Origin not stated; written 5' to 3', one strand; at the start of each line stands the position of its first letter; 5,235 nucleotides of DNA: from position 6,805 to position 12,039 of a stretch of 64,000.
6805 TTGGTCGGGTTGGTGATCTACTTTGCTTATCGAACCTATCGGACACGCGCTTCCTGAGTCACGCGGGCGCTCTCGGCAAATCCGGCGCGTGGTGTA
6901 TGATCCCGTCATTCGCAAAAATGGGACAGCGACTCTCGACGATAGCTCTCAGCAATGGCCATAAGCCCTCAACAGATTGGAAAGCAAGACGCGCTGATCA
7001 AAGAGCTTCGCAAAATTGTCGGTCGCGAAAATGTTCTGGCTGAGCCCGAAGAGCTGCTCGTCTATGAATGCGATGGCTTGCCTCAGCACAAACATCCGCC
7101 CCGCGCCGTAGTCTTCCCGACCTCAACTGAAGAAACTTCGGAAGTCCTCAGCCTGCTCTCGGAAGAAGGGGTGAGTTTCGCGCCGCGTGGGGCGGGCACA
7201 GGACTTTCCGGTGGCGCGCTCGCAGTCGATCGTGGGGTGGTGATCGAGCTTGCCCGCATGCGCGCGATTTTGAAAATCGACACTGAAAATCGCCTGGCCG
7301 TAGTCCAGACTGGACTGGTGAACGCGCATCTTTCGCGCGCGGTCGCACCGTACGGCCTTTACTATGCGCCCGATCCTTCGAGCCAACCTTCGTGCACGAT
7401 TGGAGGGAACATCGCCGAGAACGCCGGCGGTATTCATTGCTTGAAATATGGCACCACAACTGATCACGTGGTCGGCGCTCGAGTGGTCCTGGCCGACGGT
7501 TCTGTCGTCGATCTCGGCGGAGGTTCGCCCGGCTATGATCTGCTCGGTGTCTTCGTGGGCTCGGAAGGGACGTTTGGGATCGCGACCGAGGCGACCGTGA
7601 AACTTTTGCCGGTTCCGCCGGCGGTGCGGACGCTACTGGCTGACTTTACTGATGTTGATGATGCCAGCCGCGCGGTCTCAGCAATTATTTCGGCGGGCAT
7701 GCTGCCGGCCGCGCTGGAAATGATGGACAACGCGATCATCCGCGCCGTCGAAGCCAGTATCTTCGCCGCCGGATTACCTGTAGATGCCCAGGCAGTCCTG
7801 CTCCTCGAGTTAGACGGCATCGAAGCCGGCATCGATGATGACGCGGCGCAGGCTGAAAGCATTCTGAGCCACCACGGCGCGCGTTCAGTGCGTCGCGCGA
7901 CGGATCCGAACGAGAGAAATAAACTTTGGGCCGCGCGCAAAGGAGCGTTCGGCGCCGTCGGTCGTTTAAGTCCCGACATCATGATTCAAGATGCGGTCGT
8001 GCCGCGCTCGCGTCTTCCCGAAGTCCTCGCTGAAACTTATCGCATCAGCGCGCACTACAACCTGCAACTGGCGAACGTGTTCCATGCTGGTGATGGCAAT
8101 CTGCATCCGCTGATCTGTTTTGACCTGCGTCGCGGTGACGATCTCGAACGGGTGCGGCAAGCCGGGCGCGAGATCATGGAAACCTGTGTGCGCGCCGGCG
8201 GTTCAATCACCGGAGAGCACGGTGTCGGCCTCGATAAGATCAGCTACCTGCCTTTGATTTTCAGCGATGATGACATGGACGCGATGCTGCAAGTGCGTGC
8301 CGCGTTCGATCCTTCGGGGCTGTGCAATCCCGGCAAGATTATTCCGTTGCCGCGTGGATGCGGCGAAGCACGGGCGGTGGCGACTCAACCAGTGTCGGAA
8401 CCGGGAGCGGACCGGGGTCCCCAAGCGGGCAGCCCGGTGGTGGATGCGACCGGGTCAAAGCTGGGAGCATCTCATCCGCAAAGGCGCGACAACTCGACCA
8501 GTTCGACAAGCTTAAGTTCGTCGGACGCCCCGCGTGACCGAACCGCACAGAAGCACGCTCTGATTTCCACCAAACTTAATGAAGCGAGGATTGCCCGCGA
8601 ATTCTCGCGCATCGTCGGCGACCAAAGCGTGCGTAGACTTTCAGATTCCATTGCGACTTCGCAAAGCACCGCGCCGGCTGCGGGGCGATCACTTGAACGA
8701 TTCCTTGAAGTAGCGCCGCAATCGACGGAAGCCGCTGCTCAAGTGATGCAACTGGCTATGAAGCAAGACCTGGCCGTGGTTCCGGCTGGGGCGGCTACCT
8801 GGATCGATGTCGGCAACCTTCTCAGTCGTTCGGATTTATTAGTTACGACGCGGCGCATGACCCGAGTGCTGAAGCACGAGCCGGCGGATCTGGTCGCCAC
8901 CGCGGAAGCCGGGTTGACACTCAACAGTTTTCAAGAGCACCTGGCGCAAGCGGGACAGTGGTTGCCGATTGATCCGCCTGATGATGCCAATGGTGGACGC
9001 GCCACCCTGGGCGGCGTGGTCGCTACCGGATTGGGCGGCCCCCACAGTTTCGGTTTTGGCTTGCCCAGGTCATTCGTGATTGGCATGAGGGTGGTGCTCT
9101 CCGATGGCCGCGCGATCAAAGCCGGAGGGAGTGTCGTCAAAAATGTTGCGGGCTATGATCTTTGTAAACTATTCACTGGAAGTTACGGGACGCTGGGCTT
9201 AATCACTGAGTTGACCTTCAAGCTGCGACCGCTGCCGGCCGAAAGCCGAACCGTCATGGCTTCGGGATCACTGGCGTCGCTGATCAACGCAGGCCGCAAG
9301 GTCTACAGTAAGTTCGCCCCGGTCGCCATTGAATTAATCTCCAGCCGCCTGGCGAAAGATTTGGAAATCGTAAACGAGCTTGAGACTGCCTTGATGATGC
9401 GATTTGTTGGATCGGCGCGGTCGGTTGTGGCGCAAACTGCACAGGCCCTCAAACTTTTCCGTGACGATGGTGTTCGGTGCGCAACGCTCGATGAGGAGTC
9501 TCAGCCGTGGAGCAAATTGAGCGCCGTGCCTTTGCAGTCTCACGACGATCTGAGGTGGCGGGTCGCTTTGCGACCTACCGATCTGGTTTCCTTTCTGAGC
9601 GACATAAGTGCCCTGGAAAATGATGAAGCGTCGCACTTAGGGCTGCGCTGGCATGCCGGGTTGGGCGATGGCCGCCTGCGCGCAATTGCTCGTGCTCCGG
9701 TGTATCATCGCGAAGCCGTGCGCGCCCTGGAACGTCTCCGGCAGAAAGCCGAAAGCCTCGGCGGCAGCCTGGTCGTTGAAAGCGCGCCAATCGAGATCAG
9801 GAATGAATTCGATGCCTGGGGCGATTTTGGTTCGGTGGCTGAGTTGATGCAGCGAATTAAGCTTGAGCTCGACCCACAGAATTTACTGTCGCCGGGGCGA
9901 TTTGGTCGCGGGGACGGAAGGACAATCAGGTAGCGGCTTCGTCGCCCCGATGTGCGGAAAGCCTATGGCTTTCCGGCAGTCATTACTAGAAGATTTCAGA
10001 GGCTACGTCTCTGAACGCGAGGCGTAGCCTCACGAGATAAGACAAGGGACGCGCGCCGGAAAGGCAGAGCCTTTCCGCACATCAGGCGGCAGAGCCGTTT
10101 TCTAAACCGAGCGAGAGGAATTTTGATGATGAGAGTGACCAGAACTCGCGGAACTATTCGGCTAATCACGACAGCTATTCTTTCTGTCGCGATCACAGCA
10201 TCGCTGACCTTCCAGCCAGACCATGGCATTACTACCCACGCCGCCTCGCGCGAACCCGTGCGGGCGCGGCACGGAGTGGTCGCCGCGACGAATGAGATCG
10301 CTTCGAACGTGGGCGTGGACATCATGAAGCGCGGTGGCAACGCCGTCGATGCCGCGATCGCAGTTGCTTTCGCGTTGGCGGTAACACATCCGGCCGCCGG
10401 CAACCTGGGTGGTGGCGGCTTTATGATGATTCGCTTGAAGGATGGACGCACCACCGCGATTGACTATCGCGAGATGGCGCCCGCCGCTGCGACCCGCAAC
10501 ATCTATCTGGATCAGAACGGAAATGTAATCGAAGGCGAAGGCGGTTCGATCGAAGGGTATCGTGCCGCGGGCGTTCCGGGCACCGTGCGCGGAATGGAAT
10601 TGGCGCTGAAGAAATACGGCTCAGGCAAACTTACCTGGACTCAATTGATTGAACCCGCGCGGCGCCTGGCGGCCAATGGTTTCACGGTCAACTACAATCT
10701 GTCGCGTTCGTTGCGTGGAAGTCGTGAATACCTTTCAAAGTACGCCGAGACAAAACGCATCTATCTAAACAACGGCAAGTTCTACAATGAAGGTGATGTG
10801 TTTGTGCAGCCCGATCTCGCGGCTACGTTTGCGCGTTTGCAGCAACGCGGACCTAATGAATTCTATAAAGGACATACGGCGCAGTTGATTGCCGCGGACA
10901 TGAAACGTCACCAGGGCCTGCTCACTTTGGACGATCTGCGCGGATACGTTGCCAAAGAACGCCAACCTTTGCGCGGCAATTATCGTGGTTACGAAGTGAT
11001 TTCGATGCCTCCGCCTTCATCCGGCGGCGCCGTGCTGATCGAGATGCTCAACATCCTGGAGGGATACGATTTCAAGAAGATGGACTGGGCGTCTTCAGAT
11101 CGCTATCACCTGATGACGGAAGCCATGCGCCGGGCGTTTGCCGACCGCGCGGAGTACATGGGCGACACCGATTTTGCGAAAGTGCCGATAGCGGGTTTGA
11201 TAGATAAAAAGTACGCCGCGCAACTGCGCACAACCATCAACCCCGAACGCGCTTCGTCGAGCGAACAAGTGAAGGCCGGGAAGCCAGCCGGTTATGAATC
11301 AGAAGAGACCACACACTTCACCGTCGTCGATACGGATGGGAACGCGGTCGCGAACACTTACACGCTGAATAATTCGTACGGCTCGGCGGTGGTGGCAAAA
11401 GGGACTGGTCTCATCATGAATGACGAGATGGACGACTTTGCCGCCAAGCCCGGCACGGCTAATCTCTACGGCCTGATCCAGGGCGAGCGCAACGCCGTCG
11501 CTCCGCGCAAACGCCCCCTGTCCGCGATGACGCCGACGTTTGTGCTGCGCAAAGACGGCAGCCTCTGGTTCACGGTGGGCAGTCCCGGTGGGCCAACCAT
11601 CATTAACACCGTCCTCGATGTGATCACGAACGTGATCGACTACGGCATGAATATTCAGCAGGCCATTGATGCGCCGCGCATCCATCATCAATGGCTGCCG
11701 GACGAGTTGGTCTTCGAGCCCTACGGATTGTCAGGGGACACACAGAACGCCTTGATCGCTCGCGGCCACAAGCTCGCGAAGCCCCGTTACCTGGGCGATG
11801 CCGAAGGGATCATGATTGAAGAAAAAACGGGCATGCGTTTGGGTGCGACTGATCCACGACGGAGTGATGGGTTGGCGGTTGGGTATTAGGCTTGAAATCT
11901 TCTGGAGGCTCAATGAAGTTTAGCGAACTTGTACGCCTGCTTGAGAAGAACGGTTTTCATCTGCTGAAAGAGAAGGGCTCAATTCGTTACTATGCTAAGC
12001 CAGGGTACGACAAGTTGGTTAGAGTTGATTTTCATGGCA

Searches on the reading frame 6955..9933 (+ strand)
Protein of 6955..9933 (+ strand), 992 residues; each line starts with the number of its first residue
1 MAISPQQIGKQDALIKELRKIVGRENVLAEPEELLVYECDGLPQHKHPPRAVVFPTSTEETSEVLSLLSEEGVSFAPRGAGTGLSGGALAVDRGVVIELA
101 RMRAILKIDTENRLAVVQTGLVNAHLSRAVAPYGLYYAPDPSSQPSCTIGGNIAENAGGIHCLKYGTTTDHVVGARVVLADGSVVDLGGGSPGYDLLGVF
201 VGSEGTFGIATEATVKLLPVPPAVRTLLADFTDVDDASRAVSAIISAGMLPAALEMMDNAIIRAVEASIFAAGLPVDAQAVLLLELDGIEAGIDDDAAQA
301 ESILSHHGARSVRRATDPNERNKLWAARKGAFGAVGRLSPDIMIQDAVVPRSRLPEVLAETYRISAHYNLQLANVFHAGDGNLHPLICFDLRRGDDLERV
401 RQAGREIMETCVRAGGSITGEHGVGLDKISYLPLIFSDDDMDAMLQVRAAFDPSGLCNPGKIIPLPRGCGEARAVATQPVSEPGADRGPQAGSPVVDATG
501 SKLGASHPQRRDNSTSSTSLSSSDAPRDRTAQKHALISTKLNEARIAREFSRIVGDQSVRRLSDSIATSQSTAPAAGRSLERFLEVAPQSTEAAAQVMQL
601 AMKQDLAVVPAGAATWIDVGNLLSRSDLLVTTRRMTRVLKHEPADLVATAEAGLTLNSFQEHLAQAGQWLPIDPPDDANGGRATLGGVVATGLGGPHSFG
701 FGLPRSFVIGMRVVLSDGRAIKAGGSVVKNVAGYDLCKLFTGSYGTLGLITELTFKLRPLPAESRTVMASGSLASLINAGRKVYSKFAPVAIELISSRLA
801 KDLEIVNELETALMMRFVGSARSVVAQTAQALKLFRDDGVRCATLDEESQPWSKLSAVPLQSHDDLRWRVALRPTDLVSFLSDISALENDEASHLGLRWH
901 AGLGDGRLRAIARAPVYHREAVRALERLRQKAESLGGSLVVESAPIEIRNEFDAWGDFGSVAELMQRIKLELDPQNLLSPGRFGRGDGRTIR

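Call 27: search_protein_families(library=pfam, proteins=[window:6955-9933:+], max_evalue=0.00001)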
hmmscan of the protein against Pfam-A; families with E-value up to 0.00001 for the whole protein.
window:6955-9933:+ (992 aa): 2 families
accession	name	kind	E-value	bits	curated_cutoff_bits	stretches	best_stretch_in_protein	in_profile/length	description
PF02913.24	FAD-oxidase_C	-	7e-75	252.4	21.2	1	221-462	2-248/248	FAD linked oxidases, C-terminal domain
PF01565.28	FAD_binding_4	-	3.1e-66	221.8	26.4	2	49-187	1-138/139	FAD binding domain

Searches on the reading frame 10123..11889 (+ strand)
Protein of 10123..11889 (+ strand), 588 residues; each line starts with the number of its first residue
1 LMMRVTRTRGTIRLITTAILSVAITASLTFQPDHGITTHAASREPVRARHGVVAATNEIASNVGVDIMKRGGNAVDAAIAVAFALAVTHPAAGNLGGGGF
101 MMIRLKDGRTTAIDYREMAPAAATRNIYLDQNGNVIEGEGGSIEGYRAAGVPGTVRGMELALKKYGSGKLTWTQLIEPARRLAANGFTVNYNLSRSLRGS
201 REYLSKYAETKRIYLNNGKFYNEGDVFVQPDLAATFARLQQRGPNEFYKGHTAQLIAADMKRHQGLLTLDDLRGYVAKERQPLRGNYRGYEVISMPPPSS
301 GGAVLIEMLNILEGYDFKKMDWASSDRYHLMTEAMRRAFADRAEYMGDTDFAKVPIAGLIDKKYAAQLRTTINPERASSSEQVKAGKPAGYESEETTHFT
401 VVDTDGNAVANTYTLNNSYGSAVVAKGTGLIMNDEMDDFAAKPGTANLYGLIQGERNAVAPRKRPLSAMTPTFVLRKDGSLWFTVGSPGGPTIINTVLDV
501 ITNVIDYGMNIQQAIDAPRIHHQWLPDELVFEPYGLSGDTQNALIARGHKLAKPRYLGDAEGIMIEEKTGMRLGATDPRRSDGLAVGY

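Call 27: search_protein_families(library=pfam, proteins=[window:10123-11889:+], max_evalue=0.00001)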
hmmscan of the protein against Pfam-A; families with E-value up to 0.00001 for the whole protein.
window:10123-11889:+ (588 aa): 1 family
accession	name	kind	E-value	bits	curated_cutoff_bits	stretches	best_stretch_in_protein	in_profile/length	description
PF01019.26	G_glu_transpept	-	2.1e-172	575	27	1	66-581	2-511/512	Gamma-glutamyltranspeptidase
